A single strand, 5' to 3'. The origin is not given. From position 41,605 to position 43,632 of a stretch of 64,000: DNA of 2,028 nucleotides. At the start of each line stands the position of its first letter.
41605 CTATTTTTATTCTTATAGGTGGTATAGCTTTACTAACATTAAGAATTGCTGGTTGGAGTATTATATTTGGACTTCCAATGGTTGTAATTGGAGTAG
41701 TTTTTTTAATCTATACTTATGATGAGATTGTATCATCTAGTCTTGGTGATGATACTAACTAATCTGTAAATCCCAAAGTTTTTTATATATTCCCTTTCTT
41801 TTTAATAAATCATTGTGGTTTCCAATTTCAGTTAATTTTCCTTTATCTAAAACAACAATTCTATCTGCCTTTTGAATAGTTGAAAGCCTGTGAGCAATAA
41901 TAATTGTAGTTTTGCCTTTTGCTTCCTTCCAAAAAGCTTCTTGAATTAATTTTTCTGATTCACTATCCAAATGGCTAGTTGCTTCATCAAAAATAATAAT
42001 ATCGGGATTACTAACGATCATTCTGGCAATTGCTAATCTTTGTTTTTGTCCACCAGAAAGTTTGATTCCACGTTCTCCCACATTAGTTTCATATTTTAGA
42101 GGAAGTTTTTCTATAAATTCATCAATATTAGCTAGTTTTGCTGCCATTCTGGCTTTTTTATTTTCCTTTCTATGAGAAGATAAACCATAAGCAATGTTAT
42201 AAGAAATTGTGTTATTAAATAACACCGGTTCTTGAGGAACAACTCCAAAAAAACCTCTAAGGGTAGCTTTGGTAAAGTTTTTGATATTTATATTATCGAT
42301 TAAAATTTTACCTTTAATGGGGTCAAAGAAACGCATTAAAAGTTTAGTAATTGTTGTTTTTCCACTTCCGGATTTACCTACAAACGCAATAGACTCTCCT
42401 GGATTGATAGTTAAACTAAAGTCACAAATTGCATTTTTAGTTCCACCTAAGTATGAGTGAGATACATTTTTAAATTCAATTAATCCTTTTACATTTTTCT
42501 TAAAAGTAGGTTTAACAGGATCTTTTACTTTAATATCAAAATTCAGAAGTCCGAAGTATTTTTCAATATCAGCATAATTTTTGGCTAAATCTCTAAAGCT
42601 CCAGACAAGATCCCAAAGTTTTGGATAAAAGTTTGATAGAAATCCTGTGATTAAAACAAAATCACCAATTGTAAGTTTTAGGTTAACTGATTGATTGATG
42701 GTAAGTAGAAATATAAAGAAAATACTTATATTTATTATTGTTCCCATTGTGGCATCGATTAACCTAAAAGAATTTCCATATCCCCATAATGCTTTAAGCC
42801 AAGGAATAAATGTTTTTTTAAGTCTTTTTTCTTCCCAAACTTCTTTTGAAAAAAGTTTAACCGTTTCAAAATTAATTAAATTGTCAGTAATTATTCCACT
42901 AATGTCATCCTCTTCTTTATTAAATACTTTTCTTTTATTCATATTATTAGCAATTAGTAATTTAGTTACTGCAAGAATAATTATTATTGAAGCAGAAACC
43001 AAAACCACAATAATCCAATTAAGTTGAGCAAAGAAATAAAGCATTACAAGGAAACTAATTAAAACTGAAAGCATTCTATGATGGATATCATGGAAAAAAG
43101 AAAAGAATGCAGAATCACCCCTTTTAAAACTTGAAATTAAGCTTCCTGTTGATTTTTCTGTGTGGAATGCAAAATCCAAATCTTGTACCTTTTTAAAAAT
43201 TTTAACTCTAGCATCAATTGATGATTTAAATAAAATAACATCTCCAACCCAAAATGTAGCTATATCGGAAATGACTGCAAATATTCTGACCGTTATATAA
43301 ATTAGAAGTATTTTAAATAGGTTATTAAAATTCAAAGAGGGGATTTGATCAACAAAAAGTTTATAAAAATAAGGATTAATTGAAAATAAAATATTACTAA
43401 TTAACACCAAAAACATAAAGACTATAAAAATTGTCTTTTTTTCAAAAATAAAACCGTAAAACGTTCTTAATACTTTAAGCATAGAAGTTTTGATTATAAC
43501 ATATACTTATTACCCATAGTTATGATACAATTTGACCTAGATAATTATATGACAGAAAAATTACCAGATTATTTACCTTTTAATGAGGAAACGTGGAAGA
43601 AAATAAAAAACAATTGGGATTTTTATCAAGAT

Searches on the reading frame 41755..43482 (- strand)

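Call 68: search_protein_families(library=pfam, proteins=[window:41755-43482:-], max_evalue=0.00001)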
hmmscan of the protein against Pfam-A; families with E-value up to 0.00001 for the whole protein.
window:41755-43482:- (575 aa): 3 families
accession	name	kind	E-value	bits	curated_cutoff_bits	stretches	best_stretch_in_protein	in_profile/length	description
PF00005.33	ABC_tran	-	7.2e-32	111.3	25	1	354-503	3-137/137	ABC transporter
PF00664.28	ABC_membrane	-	9.5e-21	75.1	28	1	20-283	2-268/274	ABC transporter transmembrane region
PF02463.25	SMC_N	-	9.1e-07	29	40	1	365-545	27-211/220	RecF/RecN/SMC N terminal domain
